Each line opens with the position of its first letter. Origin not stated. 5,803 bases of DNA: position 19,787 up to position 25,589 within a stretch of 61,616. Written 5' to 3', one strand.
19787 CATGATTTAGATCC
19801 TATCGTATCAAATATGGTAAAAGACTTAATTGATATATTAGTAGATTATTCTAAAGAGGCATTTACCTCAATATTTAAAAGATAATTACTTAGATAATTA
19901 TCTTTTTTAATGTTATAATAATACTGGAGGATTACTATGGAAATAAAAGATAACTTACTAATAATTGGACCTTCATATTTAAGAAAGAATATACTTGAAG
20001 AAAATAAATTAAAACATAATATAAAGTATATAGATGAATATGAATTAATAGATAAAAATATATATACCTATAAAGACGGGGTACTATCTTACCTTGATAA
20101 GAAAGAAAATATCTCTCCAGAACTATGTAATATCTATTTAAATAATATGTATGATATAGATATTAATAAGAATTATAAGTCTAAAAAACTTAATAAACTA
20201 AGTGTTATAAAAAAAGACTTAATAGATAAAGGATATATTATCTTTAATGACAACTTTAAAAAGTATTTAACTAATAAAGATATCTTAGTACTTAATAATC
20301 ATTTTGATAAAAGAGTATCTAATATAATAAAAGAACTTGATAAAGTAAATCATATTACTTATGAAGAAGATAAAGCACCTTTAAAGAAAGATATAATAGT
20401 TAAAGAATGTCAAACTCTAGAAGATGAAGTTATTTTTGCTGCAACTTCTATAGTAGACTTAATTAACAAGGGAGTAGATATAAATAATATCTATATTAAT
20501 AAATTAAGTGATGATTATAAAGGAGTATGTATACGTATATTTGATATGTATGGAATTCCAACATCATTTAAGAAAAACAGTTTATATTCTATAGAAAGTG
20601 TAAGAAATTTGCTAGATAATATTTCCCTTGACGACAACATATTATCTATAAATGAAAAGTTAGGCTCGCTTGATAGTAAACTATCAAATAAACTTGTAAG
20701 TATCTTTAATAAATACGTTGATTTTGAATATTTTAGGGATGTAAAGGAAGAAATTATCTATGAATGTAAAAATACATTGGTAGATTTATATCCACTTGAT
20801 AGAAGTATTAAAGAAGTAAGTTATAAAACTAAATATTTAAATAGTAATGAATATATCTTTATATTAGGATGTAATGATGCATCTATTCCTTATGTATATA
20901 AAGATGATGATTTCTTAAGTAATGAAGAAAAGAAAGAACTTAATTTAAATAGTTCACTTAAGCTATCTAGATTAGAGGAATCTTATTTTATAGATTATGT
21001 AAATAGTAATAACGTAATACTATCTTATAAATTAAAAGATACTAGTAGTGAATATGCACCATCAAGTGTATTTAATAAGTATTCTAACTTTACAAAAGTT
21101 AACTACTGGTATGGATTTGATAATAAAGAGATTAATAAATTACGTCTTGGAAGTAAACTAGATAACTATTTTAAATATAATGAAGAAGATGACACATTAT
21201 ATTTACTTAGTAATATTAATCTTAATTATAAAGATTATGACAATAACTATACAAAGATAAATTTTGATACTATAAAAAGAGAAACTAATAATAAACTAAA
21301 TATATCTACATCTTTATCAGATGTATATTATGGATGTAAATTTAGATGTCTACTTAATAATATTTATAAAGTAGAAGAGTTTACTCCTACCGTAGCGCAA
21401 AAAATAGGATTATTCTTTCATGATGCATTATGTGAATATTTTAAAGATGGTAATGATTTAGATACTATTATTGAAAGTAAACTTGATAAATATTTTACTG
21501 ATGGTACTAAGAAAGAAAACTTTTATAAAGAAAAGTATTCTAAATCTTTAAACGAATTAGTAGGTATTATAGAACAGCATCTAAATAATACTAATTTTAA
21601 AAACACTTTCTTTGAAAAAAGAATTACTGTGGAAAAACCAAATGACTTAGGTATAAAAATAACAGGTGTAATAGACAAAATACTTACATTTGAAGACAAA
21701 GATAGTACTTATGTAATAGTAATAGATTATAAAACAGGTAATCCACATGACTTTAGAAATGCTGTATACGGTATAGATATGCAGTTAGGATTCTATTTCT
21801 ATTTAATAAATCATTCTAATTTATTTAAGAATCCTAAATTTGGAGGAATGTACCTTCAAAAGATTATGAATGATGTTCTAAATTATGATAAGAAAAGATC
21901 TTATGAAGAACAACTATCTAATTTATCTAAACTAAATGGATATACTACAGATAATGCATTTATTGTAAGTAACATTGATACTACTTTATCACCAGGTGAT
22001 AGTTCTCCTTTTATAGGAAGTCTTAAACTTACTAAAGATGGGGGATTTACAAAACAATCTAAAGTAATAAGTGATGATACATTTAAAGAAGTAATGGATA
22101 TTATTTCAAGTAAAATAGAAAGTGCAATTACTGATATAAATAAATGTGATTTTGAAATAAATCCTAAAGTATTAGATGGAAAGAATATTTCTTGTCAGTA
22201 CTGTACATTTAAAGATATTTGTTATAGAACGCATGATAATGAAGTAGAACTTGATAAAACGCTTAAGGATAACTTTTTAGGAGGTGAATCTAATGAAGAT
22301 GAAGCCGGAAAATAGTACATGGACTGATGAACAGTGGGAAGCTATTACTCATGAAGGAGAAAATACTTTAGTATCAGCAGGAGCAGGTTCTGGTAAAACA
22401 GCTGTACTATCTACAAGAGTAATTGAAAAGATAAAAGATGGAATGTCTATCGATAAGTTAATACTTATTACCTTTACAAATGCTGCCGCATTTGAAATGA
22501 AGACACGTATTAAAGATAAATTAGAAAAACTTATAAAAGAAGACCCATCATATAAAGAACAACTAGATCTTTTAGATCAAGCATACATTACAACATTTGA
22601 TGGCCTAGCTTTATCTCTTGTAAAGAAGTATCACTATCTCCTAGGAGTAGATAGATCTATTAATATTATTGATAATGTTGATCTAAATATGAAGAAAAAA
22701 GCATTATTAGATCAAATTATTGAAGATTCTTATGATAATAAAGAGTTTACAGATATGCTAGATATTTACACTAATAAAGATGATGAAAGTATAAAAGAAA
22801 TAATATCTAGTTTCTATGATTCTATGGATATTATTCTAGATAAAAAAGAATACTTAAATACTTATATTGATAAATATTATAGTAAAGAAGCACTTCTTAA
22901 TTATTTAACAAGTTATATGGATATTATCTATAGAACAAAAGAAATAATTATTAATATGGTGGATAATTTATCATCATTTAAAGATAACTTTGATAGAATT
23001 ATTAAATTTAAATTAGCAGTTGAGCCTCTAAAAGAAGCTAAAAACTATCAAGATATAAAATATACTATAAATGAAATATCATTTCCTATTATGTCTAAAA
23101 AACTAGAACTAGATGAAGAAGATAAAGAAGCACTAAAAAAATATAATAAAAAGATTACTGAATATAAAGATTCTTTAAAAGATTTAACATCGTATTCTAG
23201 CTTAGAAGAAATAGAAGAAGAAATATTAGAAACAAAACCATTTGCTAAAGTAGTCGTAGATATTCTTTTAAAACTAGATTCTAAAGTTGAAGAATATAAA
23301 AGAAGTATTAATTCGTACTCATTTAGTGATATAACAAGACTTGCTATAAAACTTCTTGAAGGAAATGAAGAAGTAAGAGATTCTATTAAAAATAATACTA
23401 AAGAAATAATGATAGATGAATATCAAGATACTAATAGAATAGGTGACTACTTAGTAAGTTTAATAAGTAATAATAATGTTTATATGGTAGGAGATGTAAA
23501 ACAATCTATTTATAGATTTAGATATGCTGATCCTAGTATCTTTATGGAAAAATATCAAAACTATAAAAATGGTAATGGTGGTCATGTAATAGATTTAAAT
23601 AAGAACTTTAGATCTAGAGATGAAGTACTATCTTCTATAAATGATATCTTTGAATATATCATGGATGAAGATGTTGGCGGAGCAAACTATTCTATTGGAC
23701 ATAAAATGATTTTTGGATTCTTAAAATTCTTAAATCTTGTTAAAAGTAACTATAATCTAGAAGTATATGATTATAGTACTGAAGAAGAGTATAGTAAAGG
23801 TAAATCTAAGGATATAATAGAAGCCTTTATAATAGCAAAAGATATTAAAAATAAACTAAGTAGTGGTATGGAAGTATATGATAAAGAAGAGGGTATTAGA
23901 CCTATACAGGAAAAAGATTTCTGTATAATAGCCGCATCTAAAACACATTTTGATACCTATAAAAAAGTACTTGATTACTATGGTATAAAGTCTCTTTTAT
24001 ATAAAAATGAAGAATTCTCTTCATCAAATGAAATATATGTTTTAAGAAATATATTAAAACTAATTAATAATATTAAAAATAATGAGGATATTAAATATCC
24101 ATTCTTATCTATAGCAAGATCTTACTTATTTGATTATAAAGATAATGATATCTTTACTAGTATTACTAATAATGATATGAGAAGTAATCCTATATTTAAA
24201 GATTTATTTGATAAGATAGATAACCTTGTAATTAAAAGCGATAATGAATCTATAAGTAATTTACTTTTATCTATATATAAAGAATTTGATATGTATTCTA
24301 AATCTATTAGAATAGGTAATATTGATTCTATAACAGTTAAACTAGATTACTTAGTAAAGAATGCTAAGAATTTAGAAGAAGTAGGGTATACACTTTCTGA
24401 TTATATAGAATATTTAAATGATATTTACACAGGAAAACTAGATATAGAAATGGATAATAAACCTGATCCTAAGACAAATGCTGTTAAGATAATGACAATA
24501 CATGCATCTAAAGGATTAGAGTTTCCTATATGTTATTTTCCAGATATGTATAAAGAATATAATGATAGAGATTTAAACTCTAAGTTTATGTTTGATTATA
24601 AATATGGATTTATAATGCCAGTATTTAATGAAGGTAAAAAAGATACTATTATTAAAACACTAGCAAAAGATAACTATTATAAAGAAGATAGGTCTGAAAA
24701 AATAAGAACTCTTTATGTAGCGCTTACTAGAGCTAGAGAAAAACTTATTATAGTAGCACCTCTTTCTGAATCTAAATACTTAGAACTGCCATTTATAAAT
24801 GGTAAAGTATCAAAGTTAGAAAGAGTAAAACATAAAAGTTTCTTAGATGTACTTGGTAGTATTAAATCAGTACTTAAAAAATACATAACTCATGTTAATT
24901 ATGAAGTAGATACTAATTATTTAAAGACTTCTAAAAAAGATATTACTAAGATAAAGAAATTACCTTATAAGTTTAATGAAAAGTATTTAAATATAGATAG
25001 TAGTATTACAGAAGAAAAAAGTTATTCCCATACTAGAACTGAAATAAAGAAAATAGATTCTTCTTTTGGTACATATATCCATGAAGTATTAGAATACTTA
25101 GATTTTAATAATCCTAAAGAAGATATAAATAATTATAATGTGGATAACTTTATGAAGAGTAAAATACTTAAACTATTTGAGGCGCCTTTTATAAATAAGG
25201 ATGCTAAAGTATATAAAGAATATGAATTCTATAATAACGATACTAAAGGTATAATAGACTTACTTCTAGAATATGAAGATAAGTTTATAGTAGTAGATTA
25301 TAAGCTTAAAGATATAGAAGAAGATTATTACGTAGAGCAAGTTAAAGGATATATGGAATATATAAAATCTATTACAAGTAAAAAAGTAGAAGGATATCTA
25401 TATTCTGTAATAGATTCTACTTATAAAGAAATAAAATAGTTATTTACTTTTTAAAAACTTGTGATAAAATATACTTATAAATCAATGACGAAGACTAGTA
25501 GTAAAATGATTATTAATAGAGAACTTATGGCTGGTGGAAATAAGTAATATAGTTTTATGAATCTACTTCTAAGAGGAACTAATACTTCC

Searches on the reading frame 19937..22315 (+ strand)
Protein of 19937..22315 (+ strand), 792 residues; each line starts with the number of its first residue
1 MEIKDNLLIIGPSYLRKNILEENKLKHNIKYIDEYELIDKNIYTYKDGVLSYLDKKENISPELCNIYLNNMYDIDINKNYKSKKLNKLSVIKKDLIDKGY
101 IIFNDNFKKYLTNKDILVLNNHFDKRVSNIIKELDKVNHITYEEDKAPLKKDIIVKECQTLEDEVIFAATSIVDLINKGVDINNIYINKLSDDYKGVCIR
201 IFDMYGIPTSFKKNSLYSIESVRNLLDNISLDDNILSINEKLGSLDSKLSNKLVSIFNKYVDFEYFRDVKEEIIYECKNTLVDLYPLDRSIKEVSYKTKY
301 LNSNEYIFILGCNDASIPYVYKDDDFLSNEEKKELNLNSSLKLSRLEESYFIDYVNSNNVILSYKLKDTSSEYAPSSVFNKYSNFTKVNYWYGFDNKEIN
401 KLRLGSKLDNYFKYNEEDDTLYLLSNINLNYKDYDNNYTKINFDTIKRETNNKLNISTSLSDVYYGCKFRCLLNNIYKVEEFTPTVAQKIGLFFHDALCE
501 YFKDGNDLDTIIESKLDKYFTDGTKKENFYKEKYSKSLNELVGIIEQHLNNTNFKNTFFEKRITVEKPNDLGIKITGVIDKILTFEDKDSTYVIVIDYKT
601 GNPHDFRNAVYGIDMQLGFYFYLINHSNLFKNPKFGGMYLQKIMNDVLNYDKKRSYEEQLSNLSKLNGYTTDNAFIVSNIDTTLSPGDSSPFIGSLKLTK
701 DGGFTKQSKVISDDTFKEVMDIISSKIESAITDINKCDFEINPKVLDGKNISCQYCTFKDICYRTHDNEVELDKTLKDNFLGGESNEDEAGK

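Call 14: search_protein_families(library=pfam, proteins=[window:19937-22315:+], max_evalue=0.001)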
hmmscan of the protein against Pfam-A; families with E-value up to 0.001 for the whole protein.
window:19937-22315:+ (792 aa): 1 family
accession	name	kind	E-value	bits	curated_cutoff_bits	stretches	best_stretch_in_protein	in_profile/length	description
PF12705.13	PDDEXK_1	-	2.7e-22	80.4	22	1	457-762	3-246/247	PD-(D/E)XK nuclease superfamily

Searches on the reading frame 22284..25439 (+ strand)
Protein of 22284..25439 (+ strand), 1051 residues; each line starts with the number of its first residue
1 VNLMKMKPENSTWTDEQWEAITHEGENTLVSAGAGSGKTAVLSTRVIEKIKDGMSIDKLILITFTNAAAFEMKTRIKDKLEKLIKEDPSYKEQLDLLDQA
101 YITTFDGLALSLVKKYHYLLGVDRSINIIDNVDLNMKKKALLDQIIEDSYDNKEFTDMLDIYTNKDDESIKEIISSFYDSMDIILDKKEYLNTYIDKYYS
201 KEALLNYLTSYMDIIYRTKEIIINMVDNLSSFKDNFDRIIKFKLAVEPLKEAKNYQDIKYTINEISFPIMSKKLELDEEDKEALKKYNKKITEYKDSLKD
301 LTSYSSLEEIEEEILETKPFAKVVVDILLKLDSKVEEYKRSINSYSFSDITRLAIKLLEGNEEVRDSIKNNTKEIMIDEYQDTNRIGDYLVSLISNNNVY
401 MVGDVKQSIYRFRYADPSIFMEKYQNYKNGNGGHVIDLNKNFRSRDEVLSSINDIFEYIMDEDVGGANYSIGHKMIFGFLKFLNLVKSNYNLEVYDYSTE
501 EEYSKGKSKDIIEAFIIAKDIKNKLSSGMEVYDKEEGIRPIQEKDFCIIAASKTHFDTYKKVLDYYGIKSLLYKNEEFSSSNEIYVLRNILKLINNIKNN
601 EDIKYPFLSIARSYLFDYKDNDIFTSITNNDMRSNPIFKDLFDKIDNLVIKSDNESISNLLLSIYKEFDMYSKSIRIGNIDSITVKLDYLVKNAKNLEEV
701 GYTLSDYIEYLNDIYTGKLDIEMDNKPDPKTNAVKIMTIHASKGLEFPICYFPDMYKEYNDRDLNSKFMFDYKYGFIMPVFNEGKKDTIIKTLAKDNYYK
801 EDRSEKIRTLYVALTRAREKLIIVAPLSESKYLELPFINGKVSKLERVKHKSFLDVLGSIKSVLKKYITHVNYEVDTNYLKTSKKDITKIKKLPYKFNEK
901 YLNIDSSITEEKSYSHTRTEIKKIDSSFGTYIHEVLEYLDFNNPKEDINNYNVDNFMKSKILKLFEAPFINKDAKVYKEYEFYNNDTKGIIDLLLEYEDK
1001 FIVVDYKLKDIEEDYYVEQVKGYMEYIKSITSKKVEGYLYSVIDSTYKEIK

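Call 14: search_protein_families(library=pfam, proteins=[window:22284-25439:+], max_evalue=0.001)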
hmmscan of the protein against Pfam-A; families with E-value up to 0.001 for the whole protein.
window:22284-25439:+ (1051 aa): 6 families
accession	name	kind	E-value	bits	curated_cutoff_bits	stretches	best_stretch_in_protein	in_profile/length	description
PF00580.27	UvrD-helicase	-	3.8e-52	178.1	23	1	13-427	1-270/271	UvrD/REP helicase N-terminal domain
PF13361.12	UvrD_C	-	2.2e-15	57.4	25.6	1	436-824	1-346/350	UvrD-like helicase C-terminal domain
PF13245.12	AAA_19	-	6.5e-15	55.9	25.1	1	17-413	1-134/134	AAA domain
PF13538.12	UvrD_C_2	-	1.3e-09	38.2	27.4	1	801-824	28-52/52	UvrD-like helicase C-terminal domain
PF01443.25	Viral_helicase1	-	2.1e-06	28.1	21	0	807-824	210-227/228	Viral superfamily 1 RNA helicase core domain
PF00270.35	DEAD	-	1.2e-05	25.6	26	1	17-135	4-129/167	DEAD/DEAH box helicase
